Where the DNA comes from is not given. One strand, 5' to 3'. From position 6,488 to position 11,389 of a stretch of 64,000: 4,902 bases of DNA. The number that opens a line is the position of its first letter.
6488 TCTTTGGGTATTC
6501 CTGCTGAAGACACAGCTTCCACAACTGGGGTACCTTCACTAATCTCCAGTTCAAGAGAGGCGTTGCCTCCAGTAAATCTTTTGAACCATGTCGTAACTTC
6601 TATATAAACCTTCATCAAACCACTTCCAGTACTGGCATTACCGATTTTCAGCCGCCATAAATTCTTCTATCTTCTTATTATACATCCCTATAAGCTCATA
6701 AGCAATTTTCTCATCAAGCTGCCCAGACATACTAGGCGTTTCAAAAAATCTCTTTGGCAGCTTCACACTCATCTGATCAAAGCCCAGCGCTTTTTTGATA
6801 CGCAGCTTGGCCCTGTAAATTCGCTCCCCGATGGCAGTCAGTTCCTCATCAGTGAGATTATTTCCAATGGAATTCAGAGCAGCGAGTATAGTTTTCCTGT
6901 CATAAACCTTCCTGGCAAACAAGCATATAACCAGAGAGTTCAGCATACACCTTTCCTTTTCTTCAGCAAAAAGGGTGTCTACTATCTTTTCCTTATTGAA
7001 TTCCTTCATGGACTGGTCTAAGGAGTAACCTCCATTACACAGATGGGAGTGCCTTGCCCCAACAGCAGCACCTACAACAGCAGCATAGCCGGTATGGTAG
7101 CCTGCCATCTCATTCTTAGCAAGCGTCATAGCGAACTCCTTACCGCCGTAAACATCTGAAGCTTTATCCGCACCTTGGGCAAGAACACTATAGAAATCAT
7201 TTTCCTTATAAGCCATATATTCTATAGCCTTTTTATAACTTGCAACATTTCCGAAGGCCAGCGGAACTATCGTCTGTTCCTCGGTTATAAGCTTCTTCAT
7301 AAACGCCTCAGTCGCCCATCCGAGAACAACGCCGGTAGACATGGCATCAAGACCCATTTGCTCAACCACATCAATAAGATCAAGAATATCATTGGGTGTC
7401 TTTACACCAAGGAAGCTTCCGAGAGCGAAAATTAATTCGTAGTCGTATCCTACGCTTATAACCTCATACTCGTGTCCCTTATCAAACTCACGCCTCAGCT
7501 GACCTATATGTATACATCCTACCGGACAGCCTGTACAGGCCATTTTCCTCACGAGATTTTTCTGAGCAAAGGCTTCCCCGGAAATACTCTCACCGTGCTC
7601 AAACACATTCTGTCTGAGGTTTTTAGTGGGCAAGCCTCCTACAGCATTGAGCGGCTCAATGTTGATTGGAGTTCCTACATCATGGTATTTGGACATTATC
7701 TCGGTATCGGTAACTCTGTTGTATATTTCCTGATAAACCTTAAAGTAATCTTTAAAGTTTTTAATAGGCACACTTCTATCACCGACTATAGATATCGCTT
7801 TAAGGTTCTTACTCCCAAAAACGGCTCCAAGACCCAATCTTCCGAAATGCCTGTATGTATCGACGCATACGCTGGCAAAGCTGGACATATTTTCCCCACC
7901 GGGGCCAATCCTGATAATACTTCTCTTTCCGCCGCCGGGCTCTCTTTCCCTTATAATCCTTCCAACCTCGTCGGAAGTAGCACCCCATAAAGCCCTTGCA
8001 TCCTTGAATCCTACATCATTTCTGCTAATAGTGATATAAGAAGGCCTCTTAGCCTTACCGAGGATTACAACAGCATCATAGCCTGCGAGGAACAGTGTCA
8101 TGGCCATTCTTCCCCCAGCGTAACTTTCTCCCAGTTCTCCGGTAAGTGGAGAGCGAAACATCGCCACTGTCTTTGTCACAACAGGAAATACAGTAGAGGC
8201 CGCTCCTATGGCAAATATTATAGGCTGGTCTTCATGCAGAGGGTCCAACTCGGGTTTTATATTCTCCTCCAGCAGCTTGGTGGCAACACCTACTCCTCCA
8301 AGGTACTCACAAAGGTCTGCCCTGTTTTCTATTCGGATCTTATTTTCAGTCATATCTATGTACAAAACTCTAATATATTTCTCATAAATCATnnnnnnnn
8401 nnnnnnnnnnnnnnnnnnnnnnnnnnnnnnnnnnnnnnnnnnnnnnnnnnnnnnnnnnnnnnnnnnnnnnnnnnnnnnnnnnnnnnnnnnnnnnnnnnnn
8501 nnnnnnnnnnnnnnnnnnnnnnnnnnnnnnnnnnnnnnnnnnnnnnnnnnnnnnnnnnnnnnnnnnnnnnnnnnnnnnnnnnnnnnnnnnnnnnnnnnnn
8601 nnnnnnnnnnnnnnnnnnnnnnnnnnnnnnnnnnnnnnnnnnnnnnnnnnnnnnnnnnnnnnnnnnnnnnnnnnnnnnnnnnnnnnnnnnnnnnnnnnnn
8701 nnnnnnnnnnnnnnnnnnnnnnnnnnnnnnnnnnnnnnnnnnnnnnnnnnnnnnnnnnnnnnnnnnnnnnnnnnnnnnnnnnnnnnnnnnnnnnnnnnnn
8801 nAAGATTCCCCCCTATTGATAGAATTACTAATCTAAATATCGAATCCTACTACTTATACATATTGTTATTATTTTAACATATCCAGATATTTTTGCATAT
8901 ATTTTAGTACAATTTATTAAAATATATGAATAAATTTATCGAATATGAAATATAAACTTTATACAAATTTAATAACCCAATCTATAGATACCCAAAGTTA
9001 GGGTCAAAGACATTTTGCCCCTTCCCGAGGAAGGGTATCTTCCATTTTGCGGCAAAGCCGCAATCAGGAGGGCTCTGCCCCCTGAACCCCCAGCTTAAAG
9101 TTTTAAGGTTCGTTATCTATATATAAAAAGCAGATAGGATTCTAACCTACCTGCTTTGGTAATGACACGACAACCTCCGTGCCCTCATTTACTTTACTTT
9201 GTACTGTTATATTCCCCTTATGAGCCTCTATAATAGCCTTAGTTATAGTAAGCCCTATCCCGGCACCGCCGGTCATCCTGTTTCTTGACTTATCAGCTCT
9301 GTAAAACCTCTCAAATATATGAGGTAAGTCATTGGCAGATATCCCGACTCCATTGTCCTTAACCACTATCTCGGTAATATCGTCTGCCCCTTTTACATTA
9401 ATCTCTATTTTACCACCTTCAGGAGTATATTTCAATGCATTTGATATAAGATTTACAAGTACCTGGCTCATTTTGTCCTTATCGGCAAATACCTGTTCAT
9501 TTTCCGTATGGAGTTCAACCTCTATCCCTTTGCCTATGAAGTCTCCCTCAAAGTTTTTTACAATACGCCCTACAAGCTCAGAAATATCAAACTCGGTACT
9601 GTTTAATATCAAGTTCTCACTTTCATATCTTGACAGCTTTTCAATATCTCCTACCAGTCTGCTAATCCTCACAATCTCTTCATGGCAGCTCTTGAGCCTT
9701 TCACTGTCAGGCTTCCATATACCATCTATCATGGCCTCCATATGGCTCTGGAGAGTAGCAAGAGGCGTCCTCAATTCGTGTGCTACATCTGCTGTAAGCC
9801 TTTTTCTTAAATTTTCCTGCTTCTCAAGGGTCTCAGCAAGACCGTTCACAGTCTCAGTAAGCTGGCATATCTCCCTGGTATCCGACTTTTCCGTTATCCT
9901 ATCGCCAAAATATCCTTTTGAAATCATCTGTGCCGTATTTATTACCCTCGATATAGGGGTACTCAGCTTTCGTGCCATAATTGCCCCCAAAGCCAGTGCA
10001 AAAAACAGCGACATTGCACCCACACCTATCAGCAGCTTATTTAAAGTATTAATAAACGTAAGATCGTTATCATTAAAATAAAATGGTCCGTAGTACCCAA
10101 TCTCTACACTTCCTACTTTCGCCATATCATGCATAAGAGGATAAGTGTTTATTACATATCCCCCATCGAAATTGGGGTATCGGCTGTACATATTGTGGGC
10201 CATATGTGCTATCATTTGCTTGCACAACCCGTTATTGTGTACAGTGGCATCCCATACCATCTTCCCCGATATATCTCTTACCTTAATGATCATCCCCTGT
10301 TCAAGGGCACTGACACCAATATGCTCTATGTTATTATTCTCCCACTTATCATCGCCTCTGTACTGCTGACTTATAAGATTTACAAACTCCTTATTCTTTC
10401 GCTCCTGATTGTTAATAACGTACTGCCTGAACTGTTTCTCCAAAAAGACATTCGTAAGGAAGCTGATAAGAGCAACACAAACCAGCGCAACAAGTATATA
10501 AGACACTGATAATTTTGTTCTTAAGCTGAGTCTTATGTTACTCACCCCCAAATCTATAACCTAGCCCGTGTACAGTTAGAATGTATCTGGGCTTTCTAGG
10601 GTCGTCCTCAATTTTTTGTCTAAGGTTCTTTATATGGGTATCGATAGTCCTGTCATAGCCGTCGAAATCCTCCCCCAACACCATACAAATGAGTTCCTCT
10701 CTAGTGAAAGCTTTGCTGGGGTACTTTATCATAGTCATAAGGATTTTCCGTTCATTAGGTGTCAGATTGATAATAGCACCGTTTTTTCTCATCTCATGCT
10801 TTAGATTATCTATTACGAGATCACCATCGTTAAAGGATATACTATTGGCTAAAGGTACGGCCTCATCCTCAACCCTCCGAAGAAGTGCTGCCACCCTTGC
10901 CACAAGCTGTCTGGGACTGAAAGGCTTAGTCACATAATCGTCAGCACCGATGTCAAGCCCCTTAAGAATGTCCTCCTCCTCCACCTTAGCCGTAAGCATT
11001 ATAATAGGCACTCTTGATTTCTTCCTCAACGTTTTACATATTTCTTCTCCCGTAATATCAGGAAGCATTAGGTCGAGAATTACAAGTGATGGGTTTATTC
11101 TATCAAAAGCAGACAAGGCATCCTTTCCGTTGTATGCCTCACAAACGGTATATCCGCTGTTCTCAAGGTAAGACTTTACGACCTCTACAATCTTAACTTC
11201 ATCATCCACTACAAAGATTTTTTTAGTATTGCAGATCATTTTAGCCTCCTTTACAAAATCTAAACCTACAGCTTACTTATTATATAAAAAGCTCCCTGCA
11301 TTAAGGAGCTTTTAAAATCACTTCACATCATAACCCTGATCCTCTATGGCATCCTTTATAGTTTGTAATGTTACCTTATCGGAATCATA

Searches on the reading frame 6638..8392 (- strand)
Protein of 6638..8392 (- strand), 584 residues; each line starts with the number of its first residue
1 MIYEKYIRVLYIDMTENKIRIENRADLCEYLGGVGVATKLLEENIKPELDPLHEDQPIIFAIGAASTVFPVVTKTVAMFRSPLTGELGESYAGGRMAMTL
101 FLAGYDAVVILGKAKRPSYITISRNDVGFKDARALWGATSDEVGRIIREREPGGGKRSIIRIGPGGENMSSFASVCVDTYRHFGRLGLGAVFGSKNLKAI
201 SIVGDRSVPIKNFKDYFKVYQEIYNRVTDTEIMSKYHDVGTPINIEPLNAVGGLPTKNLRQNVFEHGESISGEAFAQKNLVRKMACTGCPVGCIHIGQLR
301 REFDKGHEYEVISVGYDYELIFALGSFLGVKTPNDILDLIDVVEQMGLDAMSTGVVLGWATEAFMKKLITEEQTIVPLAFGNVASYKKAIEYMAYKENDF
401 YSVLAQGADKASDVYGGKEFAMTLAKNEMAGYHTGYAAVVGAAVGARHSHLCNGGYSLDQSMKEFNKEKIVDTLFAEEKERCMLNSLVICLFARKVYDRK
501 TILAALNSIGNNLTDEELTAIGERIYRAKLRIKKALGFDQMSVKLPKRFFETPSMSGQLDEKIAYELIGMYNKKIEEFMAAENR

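Call 50: search_protein_families(library=pfam, proteins=[window:6638-8392:-], max_evalue=0.00001)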
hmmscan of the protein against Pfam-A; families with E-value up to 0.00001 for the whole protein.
window:6638-8392:- (584 aa): 2 families
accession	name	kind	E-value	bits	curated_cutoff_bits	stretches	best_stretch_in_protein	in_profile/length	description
PF01314.23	AFOR_C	-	3e-63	214.7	27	1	219-564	2-354/385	Aldehyde ferredoxin oxidoreductase, domains 2 & 3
PF02730.20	AFOR_N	-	2.4e-62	210.7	29.8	1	8-204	2-198/199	Aldehyde ferredoxin oxidoreductase, N-terminal domain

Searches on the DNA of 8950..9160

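Call 67: search_rna_families(source=window, start=8950, end=9160, threshold=evalue, max_evalue=10)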
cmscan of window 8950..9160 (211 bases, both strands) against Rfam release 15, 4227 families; matches with E-value up to 10: 5.
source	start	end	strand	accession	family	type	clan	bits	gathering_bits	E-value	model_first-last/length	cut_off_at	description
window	9118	9160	-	RF04312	trpB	Cis-reg;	-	19.8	59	1.2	65-107/107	5'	trpB ncRNA motif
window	9127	9157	-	RF00994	mir-1255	Gene; miRNA;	-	12.7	63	8.3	15-52/67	no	mir-1255 microRNA precursor family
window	9063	9160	-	RF01005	MIR530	Gene; miRNA;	-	12.1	85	8.9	65-172/172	5'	MIR530 microRNA precursor family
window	9055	9117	-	RF01838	sobemo_FSE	Cis-reg; frameshift_element;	-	12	55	5.5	1-79/79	no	sobemovirus ribosomal frameshift elemental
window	9012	9043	-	RF01747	msiK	Cis-reg;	-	11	33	4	1-60/60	no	msiK RNA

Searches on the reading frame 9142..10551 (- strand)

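Call 50: search_protein_families(library=pfam, proteins=[window:9142-10551:-], max_evalue=0.00001)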
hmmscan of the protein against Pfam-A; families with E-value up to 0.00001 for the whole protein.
window:9142-10551:- (469 aa): 4 families
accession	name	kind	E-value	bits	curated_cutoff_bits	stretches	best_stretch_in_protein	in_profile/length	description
PF02518.31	HATPase_c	-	2.3e-30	105.7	26.4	1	357-467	2-110/111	Histidine kinase-, DNA gyrase B-, and HSP90-like ATPase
PF00512.31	HisKA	-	4.3e-13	49.5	26.9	1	249-311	2-65/66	His Kinase A (phospho-acceptor) domain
PF00672.30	HAMP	-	2.1e-07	31.6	25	1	192-243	2-52/53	HAMP domain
PF13589.12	HATPase_c_3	-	1.7e-06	28.6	25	1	361-442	3-85/137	Histidine kinase-, DNA gyrase B-, and HSP90-like ATPase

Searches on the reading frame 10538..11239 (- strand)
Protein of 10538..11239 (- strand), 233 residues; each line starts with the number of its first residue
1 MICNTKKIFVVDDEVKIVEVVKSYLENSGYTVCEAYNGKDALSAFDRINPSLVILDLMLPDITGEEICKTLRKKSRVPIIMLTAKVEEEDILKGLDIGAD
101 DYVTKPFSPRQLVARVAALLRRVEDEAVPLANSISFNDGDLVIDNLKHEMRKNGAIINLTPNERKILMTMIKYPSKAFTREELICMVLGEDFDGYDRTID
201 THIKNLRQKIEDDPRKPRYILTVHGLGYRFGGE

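Call 50: search_protein_families(library=pfam, proteins=[window:10538-11239:-], max_evalue=0.00001)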
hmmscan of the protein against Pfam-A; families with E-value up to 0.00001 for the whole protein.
window:10538-11239:- (233 aa): 2 families
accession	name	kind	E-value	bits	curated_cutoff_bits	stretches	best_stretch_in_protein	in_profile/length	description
PF00072.30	Response_reg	-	1.8e-31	109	30.2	1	8-116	1-110/111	Response regulator receiver domain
PF00486.34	Trans_reg_C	-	1.1e-24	86.7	26.2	1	157-230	4-77/77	Transcriptional regulatory protein, C terminal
